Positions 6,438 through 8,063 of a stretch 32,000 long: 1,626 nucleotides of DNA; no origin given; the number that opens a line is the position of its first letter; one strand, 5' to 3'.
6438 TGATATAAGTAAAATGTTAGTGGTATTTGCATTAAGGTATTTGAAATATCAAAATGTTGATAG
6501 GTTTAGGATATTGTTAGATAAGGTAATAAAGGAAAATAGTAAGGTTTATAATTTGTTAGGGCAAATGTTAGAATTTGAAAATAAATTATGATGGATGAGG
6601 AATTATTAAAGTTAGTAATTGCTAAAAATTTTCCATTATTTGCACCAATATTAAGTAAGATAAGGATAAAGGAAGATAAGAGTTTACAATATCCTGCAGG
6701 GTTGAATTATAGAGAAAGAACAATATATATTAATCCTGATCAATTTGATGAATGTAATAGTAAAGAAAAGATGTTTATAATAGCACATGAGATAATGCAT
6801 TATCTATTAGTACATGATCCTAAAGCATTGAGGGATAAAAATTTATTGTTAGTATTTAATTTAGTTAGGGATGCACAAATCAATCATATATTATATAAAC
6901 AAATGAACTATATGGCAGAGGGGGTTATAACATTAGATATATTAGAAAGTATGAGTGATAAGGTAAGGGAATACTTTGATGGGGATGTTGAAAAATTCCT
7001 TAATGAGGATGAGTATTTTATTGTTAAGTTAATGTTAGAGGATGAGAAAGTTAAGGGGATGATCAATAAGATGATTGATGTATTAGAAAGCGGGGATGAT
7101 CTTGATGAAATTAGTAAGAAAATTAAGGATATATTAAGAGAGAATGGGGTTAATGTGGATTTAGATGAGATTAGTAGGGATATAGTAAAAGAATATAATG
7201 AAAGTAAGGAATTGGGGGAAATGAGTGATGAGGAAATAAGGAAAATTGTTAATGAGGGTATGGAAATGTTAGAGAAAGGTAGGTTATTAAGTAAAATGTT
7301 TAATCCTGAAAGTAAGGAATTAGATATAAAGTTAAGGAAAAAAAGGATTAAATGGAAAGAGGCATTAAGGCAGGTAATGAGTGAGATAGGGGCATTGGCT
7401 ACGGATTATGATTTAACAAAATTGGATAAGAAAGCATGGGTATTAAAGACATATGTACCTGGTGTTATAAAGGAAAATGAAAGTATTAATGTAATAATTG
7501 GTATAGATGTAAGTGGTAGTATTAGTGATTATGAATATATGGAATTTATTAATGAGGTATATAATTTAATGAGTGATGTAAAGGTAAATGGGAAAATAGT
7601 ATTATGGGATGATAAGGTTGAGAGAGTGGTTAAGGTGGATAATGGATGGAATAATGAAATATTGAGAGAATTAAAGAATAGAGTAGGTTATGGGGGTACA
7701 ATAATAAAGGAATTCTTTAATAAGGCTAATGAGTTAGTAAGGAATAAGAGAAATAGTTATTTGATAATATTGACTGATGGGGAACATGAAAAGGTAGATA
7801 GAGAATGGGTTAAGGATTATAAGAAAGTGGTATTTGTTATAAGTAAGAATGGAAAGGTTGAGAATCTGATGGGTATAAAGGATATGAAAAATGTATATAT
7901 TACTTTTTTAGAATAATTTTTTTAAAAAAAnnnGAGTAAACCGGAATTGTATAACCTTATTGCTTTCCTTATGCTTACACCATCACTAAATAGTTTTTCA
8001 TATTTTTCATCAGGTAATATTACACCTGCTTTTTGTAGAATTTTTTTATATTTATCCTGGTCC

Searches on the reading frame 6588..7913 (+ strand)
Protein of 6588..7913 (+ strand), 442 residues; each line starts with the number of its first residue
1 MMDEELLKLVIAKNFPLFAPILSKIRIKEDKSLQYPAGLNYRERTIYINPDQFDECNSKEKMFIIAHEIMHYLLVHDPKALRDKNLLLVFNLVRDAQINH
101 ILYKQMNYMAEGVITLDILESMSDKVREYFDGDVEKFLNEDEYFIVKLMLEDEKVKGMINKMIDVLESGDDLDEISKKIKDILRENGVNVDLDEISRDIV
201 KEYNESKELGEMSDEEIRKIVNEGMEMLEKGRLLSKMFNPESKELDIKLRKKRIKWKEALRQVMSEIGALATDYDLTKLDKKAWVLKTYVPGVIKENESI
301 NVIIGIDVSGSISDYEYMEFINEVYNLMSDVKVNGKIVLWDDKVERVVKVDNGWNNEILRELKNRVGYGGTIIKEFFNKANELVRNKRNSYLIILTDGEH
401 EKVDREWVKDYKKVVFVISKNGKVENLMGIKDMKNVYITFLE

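Call 8: search_protein_families(library=pfam, proteins=[window:6588-7913:+], max_evalue=0.1)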
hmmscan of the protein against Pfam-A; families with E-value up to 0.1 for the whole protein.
window:6588-7913:+ (442 aa): 12 families
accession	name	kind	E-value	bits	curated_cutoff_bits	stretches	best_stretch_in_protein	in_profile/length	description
PF13203.12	DUF2201_N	-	1.3e-10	41.8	23.2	1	10-269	12-241/271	Putative metallopeptidase domain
PF05762.20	VWA_CoxE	-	3.8e-08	33.5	26.4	1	248-410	21-171/222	VWA domain containing CoxE-like protein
PF09967.15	DUF2201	-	2.9e-07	31.1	26.4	1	302-404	1-95/123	VWA-like domain (DUF2201)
PF13519.12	VWA_2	-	4.7e-05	24.4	27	1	303-399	2-107/107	von Willebrand factor type A domain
PF00092.34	VWA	-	0.00024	21.8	23.8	1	301-415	1-124/174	von Willebrand factor type A domain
PF10263.15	SprT-like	-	0.003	17.8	25.6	1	22-76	18-76/108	SprT-like family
PF06114.19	Peptidase_M78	-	0.011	16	22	1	42-81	27-62/123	IrrE N-terminal-like domain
PF14805.11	THDPS_N_2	-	0.024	15.3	25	0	197-233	4-41/67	Tetrahydrodipicolinate N-succinyltransferase N-terminal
PF03129.25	HGTP_anticodon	-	0.024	15.2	21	1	165-210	6-52/94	Anticodon binding domain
PF00482.28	T2SSF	-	0.027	14.9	25.2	0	153-185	58-90/125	Type II secretion system (T2SS), protein F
PF01435.24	Peptidase_M48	-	0.036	14.3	20.3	1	37-89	41-93/186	Peptidase family M48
PF05569.17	Peptidase_M56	-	0.045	13.4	31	1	24-71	156-203/296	BlaR1 peptidase M56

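Call 31: search_dna_similar(query=window:6588-7913:+, collection=phages, mode=protein, max_evalue=0.001)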
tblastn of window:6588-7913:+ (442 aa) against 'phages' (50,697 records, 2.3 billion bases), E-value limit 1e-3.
Records with a match: 1; places in all: 1; records where one place covers at least 80% of the query: 0.
Best place of each record, by identity: <60% 1.
By first word of the organism name: Klebsiella 1.
By host as written in the record: Klebsiella oxytoca 1.
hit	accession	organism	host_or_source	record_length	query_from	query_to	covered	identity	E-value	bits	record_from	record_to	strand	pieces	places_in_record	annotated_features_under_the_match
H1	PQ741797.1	Klebsiella phage vB_KoxiM_BaqKoxi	Klebsiella oxytoca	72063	3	143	32%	26.0%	2e-4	50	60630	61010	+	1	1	hypothetical protein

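Call 44: search_protein_families(library=phrogs, proteins=[window:6588-7913:+], max_evalue=0.01)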
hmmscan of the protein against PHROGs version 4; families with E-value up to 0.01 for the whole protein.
window:6588-7913:+ (442 aa): 2 families
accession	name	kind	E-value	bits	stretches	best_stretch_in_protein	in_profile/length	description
phrog_1314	-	DNA, RNA and nucleotide metabolism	9.5e-41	141.2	1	2-424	15-380/394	HNH endonuclease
phrog_87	-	other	1.3e-05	26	1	24-79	51-103/227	metallo-protease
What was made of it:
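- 6588..7916 (+): VWA protein with an N-terminal zincin-like peptidase domain (HEIMH) and a MIDAS motif (DVSGS). It overlaps the AAA+ gene by 4 nt. Pfam DUF2201_N 1.3e-10, VWA_CoxE 3.8e-8 and DUF2201 2.9e-7 (call 8). phrog_1314 at 1e-40 (call 44).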

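Call 59: search_protein_families(library=padloc, proteins=[window:6588-7913:+], max_evalue=0.01)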
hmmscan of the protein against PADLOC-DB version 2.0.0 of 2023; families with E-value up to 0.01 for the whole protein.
window:6588-7913:+ (442 aa): 0 families

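Call 61: find_related_loci(query=window:6588-7913:+, collection=viral_contigs, flank=10000)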
Query window:6588-7913:+ (442 aa) in viral_contigs; peptide patterns used: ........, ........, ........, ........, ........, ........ (x = any residue, [..] = any of these).
2 stretches matched a pattern, but none encodes a relative of the query by tblastn (E <= 1e-3).
